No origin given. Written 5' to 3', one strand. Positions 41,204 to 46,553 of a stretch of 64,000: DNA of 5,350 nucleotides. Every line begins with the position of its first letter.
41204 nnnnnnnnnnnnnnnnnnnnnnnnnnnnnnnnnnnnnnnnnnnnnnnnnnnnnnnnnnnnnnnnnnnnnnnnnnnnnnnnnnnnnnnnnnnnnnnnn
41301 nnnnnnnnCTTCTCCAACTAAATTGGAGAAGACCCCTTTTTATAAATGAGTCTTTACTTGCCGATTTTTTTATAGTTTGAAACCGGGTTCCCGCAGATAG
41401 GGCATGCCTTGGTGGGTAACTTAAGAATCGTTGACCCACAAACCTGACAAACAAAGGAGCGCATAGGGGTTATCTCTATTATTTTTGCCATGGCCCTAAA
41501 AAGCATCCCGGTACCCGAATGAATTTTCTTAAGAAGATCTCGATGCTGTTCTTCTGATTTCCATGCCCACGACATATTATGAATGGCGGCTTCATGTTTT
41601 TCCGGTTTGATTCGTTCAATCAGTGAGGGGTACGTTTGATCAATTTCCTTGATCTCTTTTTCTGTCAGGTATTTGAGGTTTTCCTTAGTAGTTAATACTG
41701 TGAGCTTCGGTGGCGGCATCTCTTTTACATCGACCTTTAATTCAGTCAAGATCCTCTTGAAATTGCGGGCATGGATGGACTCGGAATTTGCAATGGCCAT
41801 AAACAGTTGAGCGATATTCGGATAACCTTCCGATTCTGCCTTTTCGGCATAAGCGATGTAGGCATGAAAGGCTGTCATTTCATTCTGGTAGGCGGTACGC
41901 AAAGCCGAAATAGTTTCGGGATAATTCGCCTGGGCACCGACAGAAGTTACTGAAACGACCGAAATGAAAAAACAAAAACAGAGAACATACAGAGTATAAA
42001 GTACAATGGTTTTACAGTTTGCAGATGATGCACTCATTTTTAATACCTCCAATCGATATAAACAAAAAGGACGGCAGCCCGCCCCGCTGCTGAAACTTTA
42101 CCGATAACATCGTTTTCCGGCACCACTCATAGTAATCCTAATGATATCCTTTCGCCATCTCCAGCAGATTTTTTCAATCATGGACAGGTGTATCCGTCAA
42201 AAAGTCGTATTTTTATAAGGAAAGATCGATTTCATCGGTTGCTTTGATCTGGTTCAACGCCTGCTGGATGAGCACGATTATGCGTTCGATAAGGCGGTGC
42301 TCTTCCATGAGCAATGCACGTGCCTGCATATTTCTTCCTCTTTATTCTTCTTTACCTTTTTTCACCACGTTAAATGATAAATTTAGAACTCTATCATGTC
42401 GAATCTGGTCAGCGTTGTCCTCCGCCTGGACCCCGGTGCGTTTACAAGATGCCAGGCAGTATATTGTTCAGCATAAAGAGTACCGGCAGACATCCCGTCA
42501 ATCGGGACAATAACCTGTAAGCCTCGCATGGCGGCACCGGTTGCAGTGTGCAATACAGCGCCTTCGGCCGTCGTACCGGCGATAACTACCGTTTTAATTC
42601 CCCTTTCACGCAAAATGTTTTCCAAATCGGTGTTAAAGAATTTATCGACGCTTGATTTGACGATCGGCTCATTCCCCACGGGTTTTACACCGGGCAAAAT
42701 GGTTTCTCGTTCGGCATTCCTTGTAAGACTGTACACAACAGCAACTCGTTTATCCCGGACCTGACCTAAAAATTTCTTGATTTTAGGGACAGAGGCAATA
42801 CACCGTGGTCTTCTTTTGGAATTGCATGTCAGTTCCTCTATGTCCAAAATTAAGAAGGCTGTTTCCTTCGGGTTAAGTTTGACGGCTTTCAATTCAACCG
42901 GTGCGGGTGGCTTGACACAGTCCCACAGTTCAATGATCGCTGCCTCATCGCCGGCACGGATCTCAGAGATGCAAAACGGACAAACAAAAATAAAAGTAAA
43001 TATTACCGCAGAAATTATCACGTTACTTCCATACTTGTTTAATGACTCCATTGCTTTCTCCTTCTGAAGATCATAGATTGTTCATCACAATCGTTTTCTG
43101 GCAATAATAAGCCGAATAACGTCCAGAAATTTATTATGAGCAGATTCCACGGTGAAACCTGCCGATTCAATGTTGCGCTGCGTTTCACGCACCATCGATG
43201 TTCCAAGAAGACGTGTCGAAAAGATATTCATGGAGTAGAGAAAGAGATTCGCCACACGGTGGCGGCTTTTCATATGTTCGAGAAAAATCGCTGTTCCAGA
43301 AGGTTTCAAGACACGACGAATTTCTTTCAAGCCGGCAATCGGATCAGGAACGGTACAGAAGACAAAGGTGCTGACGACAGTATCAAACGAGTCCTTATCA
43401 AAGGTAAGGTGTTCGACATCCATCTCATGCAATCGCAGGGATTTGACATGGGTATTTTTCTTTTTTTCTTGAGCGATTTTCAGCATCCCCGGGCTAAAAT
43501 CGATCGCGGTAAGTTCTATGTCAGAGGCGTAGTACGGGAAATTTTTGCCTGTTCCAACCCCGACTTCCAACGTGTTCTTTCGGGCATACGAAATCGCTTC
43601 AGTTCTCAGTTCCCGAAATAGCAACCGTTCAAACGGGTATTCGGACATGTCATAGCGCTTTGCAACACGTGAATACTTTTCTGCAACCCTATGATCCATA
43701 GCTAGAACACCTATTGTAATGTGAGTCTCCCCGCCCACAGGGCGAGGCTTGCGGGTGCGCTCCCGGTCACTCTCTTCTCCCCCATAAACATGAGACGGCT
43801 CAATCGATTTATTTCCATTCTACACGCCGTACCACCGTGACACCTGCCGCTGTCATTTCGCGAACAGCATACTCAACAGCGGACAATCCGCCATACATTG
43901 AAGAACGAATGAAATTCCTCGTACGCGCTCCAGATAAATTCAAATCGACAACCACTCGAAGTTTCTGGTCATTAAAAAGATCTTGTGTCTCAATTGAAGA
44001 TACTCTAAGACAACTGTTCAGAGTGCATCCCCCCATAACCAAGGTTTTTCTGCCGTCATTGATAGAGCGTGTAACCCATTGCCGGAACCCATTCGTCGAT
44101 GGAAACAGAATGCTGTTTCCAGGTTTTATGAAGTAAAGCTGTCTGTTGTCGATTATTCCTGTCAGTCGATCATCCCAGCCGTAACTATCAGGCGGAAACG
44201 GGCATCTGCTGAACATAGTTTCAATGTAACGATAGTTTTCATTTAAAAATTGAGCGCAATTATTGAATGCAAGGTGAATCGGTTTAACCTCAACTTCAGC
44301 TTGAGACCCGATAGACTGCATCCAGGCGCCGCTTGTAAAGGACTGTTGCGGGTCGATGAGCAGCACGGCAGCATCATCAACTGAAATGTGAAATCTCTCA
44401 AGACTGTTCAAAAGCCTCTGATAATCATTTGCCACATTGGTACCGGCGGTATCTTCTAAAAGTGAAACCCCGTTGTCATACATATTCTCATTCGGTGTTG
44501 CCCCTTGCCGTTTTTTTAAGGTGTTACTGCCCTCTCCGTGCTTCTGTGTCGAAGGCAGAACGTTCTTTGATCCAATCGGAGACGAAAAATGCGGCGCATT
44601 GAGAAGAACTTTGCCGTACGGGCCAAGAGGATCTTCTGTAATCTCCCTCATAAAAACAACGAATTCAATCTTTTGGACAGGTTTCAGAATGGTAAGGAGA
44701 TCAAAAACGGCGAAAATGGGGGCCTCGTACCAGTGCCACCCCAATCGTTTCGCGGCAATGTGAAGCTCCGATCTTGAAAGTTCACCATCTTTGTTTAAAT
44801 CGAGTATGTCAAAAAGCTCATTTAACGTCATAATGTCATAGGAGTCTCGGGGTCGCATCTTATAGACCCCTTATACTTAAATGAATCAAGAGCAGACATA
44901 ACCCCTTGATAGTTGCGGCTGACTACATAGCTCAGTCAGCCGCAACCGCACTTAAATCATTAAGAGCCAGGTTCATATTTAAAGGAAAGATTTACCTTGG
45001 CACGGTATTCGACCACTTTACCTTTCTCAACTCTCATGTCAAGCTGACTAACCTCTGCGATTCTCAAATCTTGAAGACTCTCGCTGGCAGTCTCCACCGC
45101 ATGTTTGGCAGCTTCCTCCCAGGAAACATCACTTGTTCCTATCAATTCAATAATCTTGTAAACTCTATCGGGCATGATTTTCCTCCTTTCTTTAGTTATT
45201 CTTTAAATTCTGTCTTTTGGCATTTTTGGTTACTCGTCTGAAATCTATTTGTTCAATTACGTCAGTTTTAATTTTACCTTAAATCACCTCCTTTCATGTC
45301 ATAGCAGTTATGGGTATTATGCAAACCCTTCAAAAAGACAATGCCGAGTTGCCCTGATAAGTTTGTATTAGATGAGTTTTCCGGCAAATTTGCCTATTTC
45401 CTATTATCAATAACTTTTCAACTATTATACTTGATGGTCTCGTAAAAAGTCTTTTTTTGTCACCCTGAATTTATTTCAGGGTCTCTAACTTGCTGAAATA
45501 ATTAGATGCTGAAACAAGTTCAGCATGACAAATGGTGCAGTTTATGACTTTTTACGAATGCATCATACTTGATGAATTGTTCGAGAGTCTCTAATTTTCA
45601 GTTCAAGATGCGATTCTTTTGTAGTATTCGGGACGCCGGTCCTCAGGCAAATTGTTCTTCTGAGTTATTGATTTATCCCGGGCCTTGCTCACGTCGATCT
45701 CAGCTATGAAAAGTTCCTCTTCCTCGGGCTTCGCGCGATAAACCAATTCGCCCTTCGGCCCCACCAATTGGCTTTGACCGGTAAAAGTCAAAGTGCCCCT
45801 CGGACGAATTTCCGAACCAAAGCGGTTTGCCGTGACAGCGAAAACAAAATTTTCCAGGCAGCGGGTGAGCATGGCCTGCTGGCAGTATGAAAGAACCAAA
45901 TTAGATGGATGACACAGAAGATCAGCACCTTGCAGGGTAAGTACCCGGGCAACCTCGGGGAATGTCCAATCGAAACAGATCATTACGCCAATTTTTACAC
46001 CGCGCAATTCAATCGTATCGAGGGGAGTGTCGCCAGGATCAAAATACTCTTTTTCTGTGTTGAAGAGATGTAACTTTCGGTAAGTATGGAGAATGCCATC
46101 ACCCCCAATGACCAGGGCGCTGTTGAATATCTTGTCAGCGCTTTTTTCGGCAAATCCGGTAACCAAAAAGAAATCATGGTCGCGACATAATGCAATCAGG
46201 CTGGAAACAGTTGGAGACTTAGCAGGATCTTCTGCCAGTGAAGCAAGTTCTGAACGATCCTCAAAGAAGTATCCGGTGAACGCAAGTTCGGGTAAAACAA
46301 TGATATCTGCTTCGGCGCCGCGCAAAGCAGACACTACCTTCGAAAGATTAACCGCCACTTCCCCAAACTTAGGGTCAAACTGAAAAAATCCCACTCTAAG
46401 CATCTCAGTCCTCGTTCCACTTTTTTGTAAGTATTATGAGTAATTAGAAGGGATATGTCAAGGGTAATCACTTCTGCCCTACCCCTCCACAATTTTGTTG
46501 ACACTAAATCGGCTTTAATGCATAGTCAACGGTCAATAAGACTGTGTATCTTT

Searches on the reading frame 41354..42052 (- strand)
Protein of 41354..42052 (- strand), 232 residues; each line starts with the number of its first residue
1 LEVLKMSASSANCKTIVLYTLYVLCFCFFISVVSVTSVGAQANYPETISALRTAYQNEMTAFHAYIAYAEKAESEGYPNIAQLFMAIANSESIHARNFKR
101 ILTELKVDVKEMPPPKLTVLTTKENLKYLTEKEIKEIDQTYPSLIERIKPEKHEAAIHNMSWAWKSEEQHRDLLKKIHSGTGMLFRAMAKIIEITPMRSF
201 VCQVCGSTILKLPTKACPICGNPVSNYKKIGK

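Call 74: search_protein_families(library=pfam, max_evalue=0.00001, proteins=[window:41354-42052:-])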
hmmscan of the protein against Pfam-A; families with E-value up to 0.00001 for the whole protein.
window:41354-42052:- (232 aa): 2 families
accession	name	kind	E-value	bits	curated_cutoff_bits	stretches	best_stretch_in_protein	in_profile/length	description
PF02915.23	Rubrerythrin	-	4.1e-21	76.2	22.8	1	51-177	3-136/137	Rubrerythrin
PF00210.30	Ferritin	-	2.5e-07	31.2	24.5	1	49-177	2-135/142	Ferritin-like domain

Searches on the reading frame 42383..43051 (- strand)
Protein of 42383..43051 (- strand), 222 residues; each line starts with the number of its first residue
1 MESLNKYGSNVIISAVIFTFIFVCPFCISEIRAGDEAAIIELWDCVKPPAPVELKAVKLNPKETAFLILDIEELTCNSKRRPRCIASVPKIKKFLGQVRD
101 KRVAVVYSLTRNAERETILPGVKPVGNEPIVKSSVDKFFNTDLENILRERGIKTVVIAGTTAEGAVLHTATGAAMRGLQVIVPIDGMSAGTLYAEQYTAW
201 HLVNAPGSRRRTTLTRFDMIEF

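Call 74: search_protein_families(library=pfam, max_evalue=0.00001, proteins=[window:42383-43051:-])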
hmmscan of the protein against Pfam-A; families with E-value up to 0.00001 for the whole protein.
window:42383-43051:- (222 aa): 1 family
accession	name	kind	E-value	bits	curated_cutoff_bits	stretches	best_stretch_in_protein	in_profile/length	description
PF00857.26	Isochorismatase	-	1.8e-23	83.9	27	1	64-203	1-163/175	Isochorismatase domain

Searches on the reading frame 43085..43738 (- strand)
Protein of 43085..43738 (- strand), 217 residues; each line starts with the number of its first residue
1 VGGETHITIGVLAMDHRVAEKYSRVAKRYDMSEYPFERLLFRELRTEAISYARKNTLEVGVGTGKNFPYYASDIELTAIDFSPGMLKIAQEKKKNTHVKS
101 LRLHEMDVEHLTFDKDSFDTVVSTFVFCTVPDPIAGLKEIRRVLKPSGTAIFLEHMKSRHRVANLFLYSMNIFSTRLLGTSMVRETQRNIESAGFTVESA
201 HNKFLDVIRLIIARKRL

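Call 74: search_protein_families(library=pfam, max_evalue=0.00001, proteins=[window:43085-43738:-])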
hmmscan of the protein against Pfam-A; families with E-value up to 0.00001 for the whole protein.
window:43085-43738:- (217 aa): 6 families
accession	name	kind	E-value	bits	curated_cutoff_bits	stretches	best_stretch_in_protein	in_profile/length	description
PF08241.18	Methyltransf_11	-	2.6e-24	86.1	21.2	1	57-152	1-95/95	Methyltransferase domain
PF13649.12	Methyltransf_25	-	1e-20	74.6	27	1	57-148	2-97/97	Methyltransferase domain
PF01209.24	Ubie_methyltran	-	2.4e-16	60.2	20.1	1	15-170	6-171/233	ubiE/COQ5 methyltransferase family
PF08242.18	Methyltransf_12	-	7.2e-16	59.2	30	1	57-149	1-97/98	Methyltransferase domain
PF13847.12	Methyltransf_31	-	9.3e-16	58.3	27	1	54-156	5-113/145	Methyltransferase domain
PF13489.12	Methyltransf_23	-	2.8e-13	50.4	27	1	50-167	20-130/164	Methyltransferase domain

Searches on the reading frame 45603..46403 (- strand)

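Call 74: search_protein_families(library=pfam, max_evalue=0.00001, proteins=[window:45603-46403:-])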
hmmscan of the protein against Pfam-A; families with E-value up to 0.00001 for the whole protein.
window:45603-46403:- (266 aa): 1 family
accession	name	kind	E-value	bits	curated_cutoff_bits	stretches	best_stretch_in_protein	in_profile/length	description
PF00795.27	CN_hydrolase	-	5.6e-45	154.1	23.2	1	4-242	2-252/256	Carbon-nitrogen hydrolase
